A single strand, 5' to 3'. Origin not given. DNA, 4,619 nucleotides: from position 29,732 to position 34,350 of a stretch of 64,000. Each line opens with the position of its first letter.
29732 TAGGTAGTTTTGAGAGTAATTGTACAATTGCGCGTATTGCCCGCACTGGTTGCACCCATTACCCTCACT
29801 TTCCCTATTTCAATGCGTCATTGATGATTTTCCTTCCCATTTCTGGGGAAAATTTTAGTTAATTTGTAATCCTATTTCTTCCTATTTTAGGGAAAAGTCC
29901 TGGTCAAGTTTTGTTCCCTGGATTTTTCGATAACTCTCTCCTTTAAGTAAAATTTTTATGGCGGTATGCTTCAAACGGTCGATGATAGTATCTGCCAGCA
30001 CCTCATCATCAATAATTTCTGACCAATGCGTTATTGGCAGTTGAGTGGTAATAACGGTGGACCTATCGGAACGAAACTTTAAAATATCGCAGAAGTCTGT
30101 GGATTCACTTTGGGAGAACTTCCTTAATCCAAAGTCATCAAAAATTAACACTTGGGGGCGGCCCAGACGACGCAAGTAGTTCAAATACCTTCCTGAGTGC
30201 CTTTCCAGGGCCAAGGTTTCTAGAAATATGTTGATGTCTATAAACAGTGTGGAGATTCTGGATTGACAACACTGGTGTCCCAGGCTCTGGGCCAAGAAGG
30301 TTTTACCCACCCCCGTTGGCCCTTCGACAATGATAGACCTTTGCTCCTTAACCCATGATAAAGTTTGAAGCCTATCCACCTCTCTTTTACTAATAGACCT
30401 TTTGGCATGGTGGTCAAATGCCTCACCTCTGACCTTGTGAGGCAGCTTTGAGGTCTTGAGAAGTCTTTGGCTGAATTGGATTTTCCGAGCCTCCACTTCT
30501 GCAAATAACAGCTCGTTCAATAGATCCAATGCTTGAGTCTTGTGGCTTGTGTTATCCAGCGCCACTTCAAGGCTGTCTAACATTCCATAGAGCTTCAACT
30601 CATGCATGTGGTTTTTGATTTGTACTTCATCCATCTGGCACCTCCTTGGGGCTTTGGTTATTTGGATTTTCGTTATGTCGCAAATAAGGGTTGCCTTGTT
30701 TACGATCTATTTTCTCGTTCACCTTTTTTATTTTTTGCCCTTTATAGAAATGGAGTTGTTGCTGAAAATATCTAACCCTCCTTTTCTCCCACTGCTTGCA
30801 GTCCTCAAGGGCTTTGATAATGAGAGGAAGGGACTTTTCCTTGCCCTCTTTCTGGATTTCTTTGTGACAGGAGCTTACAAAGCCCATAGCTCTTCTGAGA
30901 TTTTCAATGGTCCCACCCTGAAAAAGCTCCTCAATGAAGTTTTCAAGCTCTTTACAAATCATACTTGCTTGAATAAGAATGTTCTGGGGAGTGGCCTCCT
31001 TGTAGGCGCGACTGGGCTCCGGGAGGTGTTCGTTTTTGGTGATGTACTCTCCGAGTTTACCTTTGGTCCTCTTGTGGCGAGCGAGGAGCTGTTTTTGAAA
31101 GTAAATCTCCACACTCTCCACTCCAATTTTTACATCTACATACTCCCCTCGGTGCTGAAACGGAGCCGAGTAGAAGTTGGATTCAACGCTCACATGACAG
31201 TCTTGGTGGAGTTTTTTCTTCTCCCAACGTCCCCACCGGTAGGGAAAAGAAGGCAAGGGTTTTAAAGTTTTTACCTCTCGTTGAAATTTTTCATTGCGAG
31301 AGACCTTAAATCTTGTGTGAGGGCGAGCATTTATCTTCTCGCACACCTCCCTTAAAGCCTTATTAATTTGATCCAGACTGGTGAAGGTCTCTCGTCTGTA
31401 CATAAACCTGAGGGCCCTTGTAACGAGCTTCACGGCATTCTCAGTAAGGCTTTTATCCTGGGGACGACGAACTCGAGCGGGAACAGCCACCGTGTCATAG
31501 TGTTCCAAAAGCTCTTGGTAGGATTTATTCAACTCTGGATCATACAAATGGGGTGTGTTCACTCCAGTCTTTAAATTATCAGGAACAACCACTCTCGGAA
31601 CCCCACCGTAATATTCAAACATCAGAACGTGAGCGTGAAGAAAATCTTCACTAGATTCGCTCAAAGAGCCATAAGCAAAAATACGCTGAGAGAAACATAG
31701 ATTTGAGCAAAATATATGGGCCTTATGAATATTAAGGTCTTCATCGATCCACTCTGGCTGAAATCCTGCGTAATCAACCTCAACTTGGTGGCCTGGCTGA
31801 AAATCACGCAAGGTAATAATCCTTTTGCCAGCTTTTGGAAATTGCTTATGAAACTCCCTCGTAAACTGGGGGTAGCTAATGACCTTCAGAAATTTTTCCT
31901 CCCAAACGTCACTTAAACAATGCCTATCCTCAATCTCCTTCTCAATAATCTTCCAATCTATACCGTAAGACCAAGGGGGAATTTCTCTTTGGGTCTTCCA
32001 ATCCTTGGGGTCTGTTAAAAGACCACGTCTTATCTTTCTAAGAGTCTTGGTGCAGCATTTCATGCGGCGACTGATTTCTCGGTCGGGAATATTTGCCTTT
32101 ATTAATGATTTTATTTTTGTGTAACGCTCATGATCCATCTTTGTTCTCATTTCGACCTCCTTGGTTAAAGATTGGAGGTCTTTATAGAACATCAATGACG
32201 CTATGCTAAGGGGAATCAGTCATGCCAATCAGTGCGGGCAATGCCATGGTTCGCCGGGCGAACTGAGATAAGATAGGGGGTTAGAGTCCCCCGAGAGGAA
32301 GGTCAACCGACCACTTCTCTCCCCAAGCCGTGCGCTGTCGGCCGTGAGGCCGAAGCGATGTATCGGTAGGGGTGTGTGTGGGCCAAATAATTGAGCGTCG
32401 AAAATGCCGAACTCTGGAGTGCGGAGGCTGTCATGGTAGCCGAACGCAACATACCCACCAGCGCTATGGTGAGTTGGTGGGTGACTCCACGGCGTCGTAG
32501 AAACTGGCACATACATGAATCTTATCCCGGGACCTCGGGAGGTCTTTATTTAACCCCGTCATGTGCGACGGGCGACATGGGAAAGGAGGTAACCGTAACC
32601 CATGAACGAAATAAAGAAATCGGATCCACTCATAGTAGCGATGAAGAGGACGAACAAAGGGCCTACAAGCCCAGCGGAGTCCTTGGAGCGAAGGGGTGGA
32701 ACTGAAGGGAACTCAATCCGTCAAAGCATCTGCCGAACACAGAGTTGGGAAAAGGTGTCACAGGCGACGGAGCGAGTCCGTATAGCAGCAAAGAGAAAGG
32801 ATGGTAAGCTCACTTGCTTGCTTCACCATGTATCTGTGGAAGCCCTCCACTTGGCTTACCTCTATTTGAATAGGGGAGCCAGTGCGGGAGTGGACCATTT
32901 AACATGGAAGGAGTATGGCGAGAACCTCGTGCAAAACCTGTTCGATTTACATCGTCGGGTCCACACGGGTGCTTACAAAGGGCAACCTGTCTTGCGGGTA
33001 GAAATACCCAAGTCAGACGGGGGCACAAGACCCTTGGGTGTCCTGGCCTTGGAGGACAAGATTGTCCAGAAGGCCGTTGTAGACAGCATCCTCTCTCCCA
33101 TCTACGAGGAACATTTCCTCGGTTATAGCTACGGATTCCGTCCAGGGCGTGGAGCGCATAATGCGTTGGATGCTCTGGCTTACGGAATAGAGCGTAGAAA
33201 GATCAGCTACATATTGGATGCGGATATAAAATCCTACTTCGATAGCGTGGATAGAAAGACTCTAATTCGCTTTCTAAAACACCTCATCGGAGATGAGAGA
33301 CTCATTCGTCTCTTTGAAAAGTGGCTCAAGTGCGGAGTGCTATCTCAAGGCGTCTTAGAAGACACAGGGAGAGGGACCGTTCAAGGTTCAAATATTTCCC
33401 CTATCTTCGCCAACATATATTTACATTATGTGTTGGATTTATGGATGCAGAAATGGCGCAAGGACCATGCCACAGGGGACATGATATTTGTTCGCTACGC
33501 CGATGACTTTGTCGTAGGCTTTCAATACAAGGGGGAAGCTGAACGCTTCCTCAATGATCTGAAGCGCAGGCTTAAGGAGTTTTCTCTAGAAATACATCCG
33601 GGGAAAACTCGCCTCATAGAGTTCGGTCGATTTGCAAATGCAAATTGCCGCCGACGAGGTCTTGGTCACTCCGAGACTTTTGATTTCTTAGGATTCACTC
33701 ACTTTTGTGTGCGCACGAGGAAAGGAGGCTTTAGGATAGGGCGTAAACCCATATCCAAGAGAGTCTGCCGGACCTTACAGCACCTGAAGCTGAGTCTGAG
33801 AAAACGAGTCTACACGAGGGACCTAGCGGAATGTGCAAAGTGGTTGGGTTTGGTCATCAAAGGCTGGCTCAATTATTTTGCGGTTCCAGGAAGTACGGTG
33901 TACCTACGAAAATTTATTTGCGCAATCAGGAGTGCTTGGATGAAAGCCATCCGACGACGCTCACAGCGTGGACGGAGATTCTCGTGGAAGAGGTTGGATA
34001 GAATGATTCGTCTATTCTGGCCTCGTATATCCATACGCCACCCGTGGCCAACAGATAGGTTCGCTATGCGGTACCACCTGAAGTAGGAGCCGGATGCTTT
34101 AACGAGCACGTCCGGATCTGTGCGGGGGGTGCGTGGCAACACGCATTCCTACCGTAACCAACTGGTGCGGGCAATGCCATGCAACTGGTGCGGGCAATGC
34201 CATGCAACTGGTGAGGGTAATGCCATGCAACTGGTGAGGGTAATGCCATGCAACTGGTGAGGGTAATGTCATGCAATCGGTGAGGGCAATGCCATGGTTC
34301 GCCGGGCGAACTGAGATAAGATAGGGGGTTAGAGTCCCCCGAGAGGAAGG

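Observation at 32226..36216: Group II intron that homes into IS21 terminal transposase-binding repeats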

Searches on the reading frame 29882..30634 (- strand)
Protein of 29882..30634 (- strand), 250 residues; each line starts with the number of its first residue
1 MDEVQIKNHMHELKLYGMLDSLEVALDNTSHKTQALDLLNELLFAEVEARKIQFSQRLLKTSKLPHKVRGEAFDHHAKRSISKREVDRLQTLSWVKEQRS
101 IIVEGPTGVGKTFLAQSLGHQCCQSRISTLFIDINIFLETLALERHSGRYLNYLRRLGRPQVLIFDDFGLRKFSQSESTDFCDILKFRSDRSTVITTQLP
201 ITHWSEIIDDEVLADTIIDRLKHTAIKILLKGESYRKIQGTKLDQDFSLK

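Call 8: search_protein_families(library=pfam, proteins=[window:29882-30634:-])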
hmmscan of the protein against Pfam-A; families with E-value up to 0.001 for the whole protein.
window:29882-30634:- (250 aa): 5 families
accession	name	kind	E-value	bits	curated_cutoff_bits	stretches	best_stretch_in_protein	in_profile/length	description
PF01695.23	IstB_IS21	-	3.9e-55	187.4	24.1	1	10-238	3-233/238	IstB-like ATP binding protein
PF13191.12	AAA_16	-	4.8e-05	24.4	32.6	0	95-134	19-63/167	AAA ATPase domain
PF13401.12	AAA_22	-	0.00011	23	27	1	97-134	4-41/130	AAA domain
PF20720.3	nSTAND3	-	0.00012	22.2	27.2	1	94-169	13-76/155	Novel STAND NTPase 3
PF12775.13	AAA_7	-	0.00088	19.3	25.8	0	94-141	29-76/181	P-loop containing dynein motor region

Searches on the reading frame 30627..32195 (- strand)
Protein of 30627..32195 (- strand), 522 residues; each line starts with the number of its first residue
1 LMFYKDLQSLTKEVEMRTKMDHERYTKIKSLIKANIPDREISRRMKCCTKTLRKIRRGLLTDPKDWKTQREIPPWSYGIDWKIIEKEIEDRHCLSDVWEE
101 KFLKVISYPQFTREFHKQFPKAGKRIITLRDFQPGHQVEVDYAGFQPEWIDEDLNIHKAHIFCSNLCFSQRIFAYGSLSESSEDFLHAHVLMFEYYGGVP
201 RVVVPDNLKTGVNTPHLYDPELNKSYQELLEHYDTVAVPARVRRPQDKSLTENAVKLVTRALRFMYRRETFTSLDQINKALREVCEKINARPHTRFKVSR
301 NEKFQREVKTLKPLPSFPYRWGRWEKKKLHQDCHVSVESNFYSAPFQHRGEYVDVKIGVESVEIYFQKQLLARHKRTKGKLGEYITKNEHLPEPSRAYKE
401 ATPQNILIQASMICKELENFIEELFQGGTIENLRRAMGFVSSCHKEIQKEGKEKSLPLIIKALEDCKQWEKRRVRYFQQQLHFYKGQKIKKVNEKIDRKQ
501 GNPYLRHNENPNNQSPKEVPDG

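Call 8: search_protein_families(library=pfam, proteins=[window:30627-32195:-])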
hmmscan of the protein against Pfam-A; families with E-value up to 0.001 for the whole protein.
window:30627-32195:- (522 aa): 2 families
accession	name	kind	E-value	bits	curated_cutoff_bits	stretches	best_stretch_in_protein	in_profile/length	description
PF22483.2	Mu-transpos_C_2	-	1.1e-17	63.9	27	1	314-380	1-67/73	Mu transposase, C-terminal domain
PF00665.32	rve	-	1.4e-05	25.8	32.6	1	151-245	22-102/102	Integrase core domain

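Call 47: find_homologous_proteins(query=window:30627-32150:-, max_evalue=1e-40)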
Query window:30627-32150:- (507 aa): 633 proteins with E <= 1e-40 among 6490 candidates; the best 120 are listed.
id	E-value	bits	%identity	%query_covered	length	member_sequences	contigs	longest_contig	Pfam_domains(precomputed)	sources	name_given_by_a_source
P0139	0.0e+0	1031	95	93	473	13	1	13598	PF00665.33,PF22483.3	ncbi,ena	-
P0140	1.7e-185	636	57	98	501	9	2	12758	PF00665.33,PF22483.3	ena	-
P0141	1.8e-181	622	54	99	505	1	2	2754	PF00665.33,PF22483.3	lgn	-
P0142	1.9e-178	612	55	94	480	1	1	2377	PF00665.33,PF22483.3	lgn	-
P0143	1.5e-157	543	48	97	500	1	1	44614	PF22483.3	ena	-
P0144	1.8e-131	457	47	98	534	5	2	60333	PF22483.3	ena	-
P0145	4.1e-131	456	44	99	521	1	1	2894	PF00665.33,PF22483.3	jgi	jgi:transposase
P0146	5.5e-129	449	45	97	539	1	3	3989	PF00665.33,PF22483.3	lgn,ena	-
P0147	1.9e-128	447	44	99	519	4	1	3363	PF00665.33,PF22483.3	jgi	jgi:transposase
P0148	4.1e-128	446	44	98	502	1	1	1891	PF22483.3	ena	-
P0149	2.1e-127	444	44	99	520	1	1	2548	PF00665.33,PF22483.3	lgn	-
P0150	5.9e-127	442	44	98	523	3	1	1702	PF00665.33,PF22483.3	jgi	-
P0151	3.7e-126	440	43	97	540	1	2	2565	PF00665.33,PF22483.3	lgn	-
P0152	3.8e-126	440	42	99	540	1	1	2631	PF00665.33,PF22483.3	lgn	-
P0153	7.0e-126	439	43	98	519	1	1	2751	PF00665.33,PF22483.3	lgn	-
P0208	5.7e-121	423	43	97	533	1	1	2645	PF22483.3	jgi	jgi:transposase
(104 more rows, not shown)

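Call 48: find_encoding_contigs(protein=P0139, flank=7000, max_places=10)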
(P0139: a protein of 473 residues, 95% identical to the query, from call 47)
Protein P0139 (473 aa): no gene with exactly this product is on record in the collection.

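Call 49: find_encoding_contigs(protein=P0140, flank=6000, max_places=6)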
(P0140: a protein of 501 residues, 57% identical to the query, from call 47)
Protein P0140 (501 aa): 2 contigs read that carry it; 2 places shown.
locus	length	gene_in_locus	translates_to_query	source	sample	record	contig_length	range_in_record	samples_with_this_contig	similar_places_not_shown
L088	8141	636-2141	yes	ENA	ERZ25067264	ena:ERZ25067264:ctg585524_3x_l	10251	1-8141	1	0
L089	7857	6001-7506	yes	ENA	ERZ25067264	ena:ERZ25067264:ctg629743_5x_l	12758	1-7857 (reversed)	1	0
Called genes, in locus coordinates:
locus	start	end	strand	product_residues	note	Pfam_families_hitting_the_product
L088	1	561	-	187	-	?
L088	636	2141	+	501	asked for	PF00665:rve (weak), PF22483:Mu-transpos_C_2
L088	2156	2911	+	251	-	PF00004:AAA (faint), PF01695:IstB_IS21, PF12775:AAA_7 (faint), PF13401:AAA_22 (faint), PF20720:nSTAND3 (faint)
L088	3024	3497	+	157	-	-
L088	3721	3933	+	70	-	-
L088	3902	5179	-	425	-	PF01610:DDE_Tnp_ISL3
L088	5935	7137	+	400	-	-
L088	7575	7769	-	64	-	-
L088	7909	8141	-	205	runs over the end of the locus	PF01351:RNase_HII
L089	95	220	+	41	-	-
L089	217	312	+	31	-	-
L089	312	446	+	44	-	-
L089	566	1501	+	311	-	PF12784:PDDEXK_2, PF27070:HTH_Rpn_C (weak)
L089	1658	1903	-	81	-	-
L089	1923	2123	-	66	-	PF13817:DDE_Tnp_IS66_C (weak)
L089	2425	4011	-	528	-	PF13005:zf-IS66 (weak), PF03050:DDE_Tnp_IS66, PF13817:DDE_Tnp_IS66_C (faint)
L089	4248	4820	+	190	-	PF13542:HTH_Tnp_ISL3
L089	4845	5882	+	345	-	PF03050:DDE_Tnp_IS66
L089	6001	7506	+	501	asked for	PF00665:rve (weak), PF22483:Mu-transpos_C_2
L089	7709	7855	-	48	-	?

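Call 77: find_encoding_contigs(protein=P0143, flank=5000, max_places=4)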
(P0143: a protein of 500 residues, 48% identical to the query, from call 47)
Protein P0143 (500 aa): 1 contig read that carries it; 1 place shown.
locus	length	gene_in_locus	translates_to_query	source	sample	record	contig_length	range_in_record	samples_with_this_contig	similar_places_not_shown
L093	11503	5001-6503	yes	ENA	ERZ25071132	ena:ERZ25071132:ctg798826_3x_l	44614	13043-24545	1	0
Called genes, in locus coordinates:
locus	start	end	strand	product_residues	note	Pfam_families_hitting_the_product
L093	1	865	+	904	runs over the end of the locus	PF14237:GYF_2 (weak)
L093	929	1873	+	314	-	PF06835:LptC (weak), PF03968:LptD_N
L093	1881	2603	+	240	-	PF00005:ABC_tran, PF13304:AAA_21 (faint)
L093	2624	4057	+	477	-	PF00309:Sigma54_AID, PF04963:Sigma54_CBD, PF04552:Sigma54_DBD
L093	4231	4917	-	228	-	PF13358:DDE_3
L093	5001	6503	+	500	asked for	PF22483:Mu-transpos_C_2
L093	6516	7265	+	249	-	PF01695:IstB_IS21, PF00308:Bac_DnaA (weak)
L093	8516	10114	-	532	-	PF01609:DDE_Tnp_1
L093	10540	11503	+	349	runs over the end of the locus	PF12849:PBP_like_2, PF01547:SBP_bac_1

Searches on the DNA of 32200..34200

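Call 7: search_rna_families(source=window, start=32200, end=34200, threshold=evalue, max_evalue=1, show_alignments=4)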
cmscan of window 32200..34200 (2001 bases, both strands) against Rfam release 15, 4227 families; matches with E-value up to 1: 3.
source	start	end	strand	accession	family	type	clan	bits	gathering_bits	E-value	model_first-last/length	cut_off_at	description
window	32283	32504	+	RF02005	group-II-D1D4-6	Intron;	CL00102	155.8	49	2.3e-46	1-225/225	no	Group II catalytic intron D1-D4-6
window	34085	34158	+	RF00029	Intron_gpII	Intron;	-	37.6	40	2.7e-05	1-77/77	no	Group II catalytic intron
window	34084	34121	+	RF04357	Plastid-ndhA-ndhB-2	Intron;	CL00155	19.1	53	0.51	1-41/41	no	Plastid-ndhA-ndhB-2 group II-D5 intron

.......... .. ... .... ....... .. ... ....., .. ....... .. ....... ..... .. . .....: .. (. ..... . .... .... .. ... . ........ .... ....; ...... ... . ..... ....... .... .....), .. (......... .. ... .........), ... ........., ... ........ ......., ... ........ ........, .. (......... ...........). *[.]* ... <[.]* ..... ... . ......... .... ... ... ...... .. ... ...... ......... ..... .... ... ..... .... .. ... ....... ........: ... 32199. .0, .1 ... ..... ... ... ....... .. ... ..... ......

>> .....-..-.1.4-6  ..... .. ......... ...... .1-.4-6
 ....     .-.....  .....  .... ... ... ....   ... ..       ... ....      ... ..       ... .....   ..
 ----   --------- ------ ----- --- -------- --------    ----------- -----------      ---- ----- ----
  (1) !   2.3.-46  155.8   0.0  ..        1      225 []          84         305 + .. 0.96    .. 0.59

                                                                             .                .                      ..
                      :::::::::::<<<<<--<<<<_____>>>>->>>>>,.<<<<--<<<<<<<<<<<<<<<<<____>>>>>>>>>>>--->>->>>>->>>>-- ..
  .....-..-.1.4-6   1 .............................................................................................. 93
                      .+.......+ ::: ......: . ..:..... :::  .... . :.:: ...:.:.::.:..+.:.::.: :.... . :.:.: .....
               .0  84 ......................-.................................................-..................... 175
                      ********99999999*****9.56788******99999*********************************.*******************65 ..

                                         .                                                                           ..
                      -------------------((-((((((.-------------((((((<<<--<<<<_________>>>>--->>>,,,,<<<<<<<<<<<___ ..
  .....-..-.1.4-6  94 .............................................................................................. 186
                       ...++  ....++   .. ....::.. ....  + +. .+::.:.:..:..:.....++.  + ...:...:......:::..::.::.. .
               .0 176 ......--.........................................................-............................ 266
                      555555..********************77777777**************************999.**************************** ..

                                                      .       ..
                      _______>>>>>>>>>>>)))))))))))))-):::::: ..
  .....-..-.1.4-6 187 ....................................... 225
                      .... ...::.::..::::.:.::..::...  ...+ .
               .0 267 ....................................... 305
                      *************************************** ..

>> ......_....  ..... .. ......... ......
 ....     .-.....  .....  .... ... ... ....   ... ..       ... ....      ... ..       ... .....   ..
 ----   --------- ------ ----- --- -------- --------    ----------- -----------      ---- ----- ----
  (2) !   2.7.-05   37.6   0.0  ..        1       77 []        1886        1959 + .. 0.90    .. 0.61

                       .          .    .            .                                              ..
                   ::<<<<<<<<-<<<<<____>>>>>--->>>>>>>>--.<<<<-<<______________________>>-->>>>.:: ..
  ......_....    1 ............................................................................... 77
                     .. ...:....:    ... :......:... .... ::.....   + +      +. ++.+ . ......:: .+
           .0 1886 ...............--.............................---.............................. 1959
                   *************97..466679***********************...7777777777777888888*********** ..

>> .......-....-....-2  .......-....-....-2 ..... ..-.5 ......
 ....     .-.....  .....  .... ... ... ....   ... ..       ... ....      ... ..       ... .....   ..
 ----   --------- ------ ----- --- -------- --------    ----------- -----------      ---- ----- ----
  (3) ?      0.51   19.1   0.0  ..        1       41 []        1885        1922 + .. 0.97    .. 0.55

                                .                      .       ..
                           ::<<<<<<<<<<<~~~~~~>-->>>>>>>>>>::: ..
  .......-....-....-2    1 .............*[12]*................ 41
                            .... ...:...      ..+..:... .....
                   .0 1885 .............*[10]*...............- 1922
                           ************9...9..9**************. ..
